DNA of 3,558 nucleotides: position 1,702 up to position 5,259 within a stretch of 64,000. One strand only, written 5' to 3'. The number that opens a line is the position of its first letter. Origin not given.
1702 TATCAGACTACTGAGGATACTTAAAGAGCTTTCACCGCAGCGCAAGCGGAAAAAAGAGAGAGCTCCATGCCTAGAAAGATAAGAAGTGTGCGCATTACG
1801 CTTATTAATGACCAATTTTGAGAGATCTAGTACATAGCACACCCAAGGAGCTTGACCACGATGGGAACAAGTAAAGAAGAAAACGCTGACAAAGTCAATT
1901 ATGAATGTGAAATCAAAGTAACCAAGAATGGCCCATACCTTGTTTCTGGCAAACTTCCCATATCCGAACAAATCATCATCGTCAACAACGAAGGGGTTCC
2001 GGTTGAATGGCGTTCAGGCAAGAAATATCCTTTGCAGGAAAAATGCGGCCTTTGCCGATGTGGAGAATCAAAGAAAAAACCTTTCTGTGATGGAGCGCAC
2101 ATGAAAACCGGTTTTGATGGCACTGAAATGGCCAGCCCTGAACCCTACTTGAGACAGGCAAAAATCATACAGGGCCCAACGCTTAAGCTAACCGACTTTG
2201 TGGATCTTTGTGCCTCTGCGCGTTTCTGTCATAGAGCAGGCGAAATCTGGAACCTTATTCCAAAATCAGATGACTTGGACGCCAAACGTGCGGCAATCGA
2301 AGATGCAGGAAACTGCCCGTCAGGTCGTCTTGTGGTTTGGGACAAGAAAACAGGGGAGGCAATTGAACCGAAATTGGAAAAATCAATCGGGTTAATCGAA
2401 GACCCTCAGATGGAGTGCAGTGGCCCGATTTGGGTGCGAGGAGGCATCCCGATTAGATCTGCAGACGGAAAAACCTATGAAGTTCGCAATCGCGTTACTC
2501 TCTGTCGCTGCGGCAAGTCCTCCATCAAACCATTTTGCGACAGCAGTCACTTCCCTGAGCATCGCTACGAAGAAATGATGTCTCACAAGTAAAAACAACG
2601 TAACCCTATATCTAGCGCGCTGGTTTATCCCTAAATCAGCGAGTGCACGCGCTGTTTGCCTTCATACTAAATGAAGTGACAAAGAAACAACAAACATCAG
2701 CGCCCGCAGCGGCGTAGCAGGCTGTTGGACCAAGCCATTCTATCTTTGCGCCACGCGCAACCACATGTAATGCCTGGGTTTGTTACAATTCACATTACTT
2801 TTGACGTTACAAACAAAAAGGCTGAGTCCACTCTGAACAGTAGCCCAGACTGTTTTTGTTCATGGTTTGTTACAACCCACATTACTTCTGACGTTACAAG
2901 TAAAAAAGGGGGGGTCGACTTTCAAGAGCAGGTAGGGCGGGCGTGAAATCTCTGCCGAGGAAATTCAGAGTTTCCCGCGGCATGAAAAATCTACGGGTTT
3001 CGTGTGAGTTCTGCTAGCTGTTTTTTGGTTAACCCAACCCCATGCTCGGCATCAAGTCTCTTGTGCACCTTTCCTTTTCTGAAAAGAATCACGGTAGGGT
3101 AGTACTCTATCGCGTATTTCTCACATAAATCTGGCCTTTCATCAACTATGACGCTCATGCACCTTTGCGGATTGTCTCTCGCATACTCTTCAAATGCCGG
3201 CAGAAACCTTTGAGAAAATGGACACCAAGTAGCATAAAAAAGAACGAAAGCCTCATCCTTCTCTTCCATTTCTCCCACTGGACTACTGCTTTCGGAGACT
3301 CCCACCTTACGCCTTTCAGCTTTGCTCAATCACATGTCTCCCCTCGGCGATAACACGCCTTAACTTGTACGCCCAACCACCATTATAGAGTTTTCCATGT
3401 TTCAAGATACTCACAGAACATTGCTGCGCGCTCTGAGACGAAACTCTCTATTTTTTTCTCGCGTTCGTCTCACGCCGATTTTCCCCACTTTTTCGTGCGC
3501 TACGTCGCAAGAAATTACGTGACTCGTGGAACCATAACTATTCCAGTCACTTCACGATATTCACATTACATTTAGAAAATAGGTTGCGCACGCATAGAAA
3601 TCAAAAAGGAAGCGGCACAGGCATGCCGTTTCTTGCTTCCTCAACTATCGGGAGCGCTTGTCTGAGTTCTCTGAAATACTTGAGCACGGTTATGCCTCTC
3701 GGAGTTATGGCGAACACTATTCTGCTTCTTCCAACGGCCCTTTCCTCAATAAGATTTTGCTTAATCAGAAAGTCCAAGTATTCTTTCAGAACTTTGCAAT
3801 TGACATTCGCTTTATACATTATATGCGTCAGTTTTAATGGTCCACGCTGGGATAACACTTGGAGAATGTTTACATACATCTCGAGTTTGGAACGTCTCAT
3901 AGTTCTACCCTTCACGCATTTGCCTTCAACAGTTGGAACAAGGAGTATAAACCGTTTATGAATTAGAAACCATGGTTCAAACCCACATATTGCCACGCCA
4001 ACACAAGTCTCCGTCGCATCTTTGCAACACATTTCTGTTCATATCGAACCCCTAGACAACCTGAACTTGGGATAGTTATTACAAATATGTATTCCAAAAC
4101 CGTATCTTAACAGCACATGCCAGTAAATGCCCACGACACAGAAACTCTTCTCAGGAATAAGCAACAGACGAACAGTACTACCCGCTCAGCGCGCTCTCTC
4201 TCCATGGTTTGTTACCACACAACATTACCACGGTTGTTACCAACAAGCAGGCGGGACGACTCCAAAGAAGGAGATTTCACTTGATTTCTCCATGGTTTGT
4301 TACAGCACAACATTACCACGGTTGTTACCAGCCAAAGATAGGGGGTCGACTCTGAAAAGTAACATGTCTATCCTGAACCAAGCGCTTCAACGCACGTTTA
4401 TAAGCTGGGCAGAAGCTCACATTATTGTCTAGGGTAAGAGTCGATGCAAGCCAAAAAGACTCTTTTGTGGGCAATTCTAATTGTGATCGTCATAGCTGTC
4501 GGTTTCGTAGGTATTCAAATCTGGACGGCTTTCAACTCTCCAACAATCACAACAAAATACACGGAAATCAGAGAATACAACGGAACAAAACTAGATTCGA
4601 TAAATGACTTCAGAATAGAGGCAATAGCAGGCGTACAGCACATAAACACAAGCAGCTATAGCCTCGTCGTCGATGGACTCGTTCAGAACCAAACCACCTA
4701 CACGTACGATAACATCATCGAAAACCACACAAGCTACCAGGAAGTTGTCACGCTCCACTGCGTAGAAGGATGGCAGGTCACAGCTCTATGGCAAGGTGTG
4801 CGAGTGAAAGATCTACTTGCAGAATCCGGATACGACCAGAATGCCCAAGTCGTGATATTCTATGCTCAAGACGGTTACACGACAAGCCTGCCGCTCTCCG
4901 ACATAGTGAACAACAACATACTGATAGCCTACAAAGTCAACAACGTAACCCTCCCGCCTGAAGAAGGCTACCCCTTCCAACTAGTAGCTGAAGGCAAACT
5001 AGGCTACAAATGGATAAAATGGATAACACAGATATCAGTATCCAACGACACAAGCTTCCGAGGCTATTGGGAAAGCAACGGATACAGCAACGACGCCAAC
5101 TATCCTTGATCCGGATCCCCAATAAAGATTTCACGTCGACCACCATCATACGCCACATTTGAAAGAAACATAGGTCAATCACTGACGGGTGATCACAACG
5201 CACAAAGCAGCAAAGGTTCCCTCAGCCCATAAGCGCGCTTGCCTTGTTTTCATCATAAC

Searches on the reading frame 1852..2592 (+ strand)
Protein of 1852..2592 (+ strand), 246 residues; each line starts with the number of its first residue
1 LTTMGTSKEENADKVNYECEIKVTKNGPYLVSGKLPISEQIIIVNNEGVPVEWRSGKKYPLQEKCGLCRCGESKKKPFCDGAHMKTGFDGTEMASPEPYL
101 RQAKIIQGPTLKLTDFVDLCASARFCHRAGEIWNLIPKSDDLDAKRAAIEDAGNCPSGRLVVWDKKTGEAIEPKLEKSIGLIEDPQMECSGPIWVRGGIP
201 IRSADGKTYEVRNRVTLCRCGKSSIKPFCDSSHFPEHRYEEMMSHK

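Call 11: search_protein_families(library=pfam, proteins=[window:1852-2592:+], max_evalue=0.01)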
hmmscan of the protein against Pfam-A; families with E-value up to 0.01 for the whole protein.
window:1852-2592:+ (246 aa): 2 families
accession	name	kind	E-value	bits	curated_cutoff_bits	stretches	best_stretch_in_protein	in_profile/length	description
PF09360.15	zf-CDGSH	-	4.2e-36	123.4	29.5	2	191-233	2-47/48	Iron-binding zinc finger CDGSH type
PF06902.16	Fer4_19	-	9.7e-12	45.2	24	1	107-165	2-64/64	Divergent 4Fe-4S mono-cluster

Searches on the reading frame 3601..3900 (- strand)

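Call 11: search_protein_families(library=pfam, proteins=[window:3601-3900:-], max_evalue=0.01)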
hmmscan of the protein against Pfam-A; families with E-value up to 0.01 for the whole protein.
window:3601-3900:- (99 aa): 3 families
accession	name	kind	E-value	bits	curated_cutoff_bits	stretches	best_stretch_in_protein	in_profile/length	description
PF14947.12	HTH_45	-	1.1e-16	61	25.5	1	2-81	1-74/77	Winged helix-turn-helix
PF01022.26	HTH_5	-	0.0032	17.8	22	1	10-52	5-46/47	Bacterial regulatory protein, arsR family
PF05491.19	RuvB_C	-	0.0043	17.4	24.7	1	9-73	8-71/72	RuvB C-terminal winged helix domain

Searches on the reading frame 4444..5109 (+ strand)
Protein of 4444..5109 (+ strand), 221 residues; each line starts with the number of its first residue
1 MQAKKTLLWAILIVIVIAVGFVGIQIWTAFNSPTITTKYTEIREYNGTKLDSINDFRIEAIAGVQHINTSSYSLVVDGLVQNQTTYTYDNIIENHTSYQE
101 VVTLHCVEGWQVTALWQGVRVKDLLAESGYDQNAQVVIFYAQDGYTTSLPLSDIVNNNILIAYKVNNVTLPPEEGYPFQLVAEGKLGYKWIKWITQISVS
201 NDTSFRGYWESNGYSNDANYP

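Call 11: search_protein_families(library=pfam, proteins=[window:4444-5109:+], max_evalue=0.01)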
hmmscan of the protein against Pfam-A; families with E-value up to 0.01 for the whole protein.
window:4444-5109:+ (221 aa): 1 family
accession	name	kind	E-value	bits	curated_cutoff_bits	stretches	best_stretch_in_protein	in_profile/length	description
PF00174.25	Oxidored_molyb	-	1.2e-35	123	24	1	64-209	4-169/169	Oxidoreductase molybdopterin binding domain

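Call 60: find_encoding_contigs(protein=window:4444-5109:+, flank=6000, max_places=6)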
Protein window:4444-5109:+ (221 aa): no gene with exactly this product is on record in the collection.

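Call 61: find_homologous_proteins(query=window:4444-5109:+, max_evalue=1e-20)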
Query window:4444-5109:+ (221 aa): 7849 proteins with E <= 1e-20 among 8000 candidates; the best 120 are listed.
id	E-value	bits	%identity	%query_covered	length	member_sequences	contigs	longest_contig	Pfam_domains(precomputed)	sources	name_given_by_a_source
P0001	1.7e-143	493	100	100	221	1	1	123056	PF00174.26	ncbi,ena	-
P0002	2.8e-122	424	86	100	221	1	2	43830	PF00174.26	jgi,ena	-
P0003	1.2e-116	406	81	100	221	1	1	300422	PF00174.26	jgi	jgi:DMSO/TMAO reductase YedYZ molybdopterin-dependent catalytic subunit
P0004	2.2e-114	398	78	100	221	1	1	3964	PF00174.26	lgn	-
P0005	3.3e-114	398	80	100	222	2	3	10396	PF00174.26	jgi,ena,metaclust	metaclust:\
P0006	2.4e-112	391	76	100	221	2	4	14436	PF00174.26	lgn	-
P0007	1.2e-111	389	76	100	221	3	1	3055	PF00174.26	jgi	-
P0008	4.3e-108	378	78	90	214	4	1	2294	PF00174.26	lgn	-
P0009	7.1e-107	374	74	100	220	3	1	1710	PF00174.26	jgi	jgi:DMSO/TMAO reductase YedYZ molybdopterin-dependent catalytic subunit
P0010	1.5e-106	373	74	100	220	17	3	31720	PF00174.26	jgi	jgi:DMSO/TMAO reductase YedYZ molybdopterin-dependent catalytic subunit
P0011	4.5e-106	371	75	91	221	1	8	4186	PF00174.26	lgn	-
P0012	5.3e-105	367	74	100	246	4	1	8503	PF00174.26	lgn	-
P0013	1.2e-104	366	72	100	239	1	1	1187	PF00174.26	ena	-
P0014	8.0e-104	364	71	100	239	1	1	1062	PF00174.26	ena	-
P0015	3.4e-103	362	71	100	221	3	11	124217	PF00174.26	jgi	jgi:DMSO/TMAO reductase YedYZ molybdopterin-dependent catalytic subunit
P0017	9.4e-102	357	73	100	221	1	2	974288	PF00174.26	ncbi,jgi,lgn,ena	ncbi:MAG: molybdopterin-dependent oxidoreductase [Candidatus Bathyarchaeia archaeon]|jgi:DMSO/TMAO r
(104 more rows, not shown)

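Call 62: find_encoding_contigs(protein=P0002, flank=10000, max_places=2)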
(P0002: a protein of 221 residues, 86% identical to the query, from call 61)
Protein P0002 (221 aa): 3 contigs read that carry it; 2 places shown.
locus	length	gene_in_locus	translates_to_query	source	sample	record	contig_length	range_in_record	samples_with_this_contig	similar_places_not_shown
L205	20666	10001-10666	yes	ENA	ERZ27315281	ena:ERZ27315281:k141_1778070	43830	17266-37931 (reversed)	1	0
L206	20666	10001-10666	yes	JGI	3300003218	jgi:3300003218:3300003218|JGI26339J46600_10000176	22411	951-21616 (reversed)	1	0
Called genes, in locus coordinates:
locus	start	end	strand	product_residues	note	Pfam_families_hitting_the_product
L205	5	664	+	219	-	PF13483:Lactamase_B_3, PF12706:Lactamase_B_2 (weak)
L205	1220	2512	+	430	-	PF03463:eRF1_1, PF18854:baeRF_family10, PF03464:eRF1_2, PF18859:acVLRF1, PF03465:eRF1_3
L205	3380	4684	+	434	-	PF00909:Ammonium_transp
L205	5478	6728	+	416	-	PF00909:Ammonium_transp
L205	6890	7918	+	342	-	PF00005:ABC_tran, PF13304:AAA_21 (faint), PF13732:DrrA1-3_C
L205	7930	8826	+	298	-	PF01061:ABC2_membrane, PF12698:ABC2_membrane_3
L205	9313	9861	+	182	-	-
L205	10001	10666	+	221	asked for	PF00174:Oxidored_molyb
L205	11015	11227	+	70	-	-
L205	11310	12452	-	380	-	-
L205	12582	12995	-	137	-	-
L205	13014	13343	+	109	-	-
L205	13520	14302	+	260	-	PF04055:Radical_SAM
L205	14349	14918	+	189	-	PF28474:DUF8412, PF13376:OmdA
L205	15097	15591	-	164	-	-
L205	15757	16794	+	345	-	-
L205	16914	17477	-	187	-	PF01022:HTH_5 (weak), PF12802:MarR_2, PF13404:HTH_AsnC-type, PF13412:HTH_24, PF01047:MarR (weak)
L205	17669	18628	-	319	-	PF00248:Aldo_ket_red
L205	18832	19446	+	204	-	PF12802:MarR_2 (weak), PF25213:HVO_A0261_N (weak), PF01047:MarR (faint), PF13545:HTH_Crp_2 (weak)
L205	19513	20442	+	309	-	PF00089:Trypsin, PF13365:Trypsin_2, PF00595:PDZ (weak), PF13180:PDZ_2, PF17820:PDZ_6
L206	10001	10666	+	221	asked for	PF00174:Oxidored_molyb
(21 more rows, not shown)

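Call 63: find_encoding_contigs(protein=P0003, flank=10000, max_places=2)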
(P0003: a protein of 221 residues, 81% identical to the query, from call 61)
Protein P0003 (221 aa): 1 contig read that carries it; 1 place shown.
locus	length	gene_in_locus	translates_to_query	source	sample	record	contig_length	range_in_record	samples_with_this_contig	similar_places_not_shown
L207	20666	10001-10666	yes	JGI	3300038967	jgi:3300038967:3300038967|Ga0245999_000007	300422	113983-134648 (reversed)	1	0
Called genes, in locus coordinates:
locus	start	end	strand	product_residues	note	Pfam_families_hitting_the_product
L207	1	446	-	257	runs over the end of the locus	PF02463:SMC_N, PF00005:ABC_tran, PF13304:AAA_21 (weak)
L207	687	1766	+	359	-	PF04014:MazE_antitoxin, PF01895:PhoU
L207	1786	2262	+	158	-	PF23636:DUF7144 (weak)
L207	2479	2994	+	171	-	PF00963:Cohesin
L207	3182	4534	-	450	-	PF00528:BPD_transp_1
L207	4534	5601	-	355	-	PF00528:BPD_transp_1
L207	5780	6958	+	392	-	PF12849:PBP_like_2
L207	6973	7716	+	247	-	-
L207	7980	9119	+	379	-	PF02010:REJ (faint), PF00801:PKD, PF18911:PKD_4, PF22352:K319L-like_PKD (weak), PF18981:InlK_D3 (faint), PF18911:PKD_4, PF00801:PKD, PF22352:K319L-like_PKD (weak), +1 more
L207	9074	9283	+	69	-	-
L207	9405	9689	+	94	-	PF01814:Hemerythrin (weak)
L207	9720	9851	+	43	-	-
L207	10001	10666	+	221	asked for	PF00174:Oxidored_molyb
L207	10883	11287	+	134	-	-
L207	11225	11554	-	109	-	-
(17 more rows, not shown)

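Call 64: find_encoding_contigs(protein=P0017, flank=10000, max_places=2)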
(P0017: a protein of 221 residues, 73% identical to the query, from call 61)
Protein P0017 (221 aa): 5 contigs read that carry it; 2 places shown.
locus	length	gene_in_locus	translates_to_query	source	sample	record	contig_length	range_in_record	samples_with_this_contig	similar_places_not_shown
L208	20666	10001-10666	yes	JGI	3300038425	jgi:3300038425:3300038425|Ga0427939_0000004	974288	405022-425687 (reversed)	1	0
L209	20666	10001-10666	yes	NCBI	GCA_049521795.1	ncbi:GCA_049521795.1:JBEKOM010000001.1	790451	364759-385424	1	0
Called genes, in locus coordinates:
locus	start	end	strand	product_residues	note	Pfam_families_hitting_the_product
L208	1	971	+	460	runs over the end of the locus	PF00890:FAD_binding_2 (faint), PF01134:GIDA (faint), PF01266:DAO (faint), PF03486:HI0933_like (faint), PF07992:Pyr_redox_2 (faint), PF21688:FAD-depend_C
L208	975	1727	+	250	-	-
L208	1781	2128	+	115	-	-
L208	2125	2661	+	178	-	-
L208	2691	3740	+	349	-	PF13421:Band_7_1, PF01145:Band_7, PF12773:DZR, PF13240:Zn_Ribbon_1, PF12773:DZR, PF13240:Zn_Ribbon_1, PF24463:DUF7577 (weak), PF13240:Zn_Ribbon_1 (weak), +5 more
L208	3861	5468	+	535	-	PF01921:tRNA-synt_1f, PF19269:Anticodon_2 (weak)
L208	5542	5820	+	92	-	PF01037:AsnC_trans_reg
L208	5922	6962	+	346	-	PF00924:MS_channel_2nd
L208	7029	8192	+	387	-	PF01380:SIS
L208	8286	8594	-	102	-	PF03795:YCII (weak)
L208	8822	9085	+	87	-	-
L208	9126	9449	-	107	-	-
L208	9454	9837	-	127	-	-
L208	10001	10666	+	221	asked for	PF00174:Oxidored_molyb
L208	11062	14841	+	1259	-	PF00072:Response_reg, PF00989:PAS, PF08448:PAS_4, PF13426:PAS_9, PF08447:PAS_3, PF13426:PAS_9, PF08448:PAS_4, PF13426:PAS_9, +15 more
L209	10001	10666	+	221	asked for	PF00174:Oxidored_molyb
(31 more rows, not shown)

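Call 66: find_encoding_contigs(protein=P0001, flank=10000, max_places=2)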
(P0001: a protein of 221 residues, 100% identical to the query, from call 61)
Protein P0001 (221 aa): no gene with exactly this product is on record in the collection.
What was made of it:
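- Tried and rejected: Exact-sequence look-ups of the window's own MsrP-like protein found no record (calls 60, 66).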
